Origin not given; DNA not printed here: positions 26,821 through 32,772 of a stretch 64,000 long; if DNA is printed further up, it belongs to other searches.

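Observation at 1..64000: Highly iterated 8-bp palindrome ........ (HIP-like) saturating the window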

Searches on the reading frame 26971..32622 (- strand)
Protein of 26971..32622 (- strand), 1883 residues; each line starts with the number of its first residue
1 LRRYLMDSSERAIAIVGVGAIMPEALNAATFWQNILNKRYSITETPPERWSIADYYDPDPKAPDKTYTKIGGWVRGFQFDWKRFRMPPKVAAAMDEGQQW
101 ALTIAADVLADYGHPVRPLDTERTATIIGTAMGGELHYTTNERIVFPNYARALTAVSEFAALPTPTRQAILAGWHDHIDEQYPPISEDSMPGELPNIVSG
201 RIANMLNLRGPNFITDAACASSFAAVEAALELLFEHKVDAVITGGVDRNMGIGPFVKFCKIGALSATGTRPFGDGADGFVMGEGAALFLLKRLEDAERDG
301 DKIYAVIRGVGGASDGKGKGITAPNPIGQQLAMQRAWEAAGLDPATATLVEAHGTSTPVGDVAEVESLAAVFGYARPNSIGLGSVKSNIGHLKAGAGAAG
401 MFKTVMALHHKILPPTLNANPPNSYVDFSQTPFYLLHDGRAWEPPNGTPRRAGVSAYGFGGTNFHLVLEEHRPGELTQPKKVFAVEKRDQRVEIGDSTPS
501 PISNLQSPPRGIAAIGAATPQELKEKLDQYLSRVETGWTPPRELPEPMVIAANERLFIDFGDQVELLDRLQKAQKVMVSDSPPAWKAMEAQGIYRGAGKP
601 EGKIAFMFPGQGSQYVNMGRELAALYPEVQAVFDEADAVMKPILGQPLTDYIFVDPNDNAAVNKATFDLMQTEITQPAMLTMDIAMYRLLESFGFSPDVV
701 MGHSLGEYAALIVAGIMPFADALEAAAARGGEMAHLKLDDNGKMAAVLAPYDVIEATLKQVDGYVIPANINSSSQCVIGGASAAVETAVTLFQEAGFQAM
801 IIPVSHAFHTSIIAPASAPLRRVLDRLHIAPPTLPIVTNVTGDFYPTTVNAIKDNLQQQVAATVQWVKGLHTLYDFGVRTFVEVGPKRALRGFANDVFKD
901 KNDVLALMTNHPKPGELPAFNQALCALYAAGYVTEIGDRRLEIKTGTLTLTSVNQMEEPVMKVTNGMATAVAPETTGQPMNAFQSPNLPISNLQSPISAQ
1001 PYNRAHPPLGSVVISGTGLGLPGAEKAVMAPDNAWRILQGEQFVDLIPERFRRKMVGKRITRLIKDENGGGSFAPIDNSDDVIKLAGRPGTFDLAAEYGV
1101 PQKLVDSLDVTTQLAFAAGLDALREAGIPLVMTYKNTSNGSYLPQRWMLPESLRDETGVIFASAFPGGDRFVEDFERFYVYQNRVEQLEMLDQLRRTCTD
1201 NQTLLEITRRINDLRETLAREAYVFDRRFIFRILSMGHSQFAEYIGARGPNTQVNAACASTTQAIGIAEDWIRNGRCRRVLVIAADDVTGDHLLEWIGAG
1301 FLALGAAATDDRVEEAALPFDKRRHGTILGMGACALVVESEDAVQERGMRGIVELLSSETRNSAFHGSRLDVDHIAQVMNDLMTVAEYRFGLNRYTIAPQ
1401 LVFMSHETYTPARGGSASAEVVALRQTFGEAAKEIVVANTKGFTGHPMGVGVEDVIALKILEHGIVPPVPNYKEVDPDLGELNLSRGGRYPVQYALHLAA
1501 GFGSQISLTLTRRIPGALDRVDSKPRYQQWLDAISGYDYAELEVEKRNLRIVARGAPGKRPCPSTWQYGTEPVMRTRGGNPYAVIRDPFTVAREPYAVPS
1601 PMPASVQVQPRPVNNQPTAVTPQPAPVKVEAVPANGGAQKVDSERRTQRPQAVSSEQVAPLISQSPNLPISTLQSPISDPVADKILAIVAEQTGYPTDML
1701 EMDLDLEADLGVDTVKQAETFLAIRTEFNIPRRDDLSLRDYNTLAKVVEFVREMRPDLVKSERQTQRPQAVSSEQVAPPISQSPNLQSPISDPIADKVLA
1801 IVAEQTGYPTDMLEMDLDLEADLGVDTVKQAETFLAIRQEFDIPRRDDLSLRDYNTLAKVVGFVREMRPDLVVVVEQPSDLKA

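Call 8: search_protein_families(library=pfam, proteins=[window:26971-32622:-])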
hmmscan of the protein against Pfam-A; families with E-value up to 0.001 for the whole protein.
window:26971-32622:- (1883 aa): 6 families
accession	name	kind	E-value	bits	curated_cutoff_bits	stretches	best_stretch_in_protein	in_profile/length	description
PF00109.32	ketoacyl-synt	-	1.7e-69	234.6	20.8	2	11-296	2-252/252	Beta-ketoacyl synthase, N-terminal domain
PF02801.28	Ketoacyl-synt_C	-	2.4e-43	147.4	20.8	1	304-419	1-118/119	Beta-ketoacyl synthase, C-terminal domain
PF00698.26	Acyl_transf_1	-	1.8e-42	146.4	32.7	1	606-903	2-284/319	Acyl transferase domain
PF00550.31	PP-binding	-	2.5e-10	40.9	20.8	1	1796-1863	1-66/67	Phosphopantetheine attachment site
PF08545.16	ACP_syn_III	-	6.6e-06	26.4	24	1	1254-1289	3-38/80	3-Oxoacyl-[acyl-carrier-protein (ACP)] synthase III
PF16197.11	KAsynt_C_assoc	-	1.3e-05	25.9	33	1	422-481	1-56/111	Ketoacyl-synthetase C-terminal extension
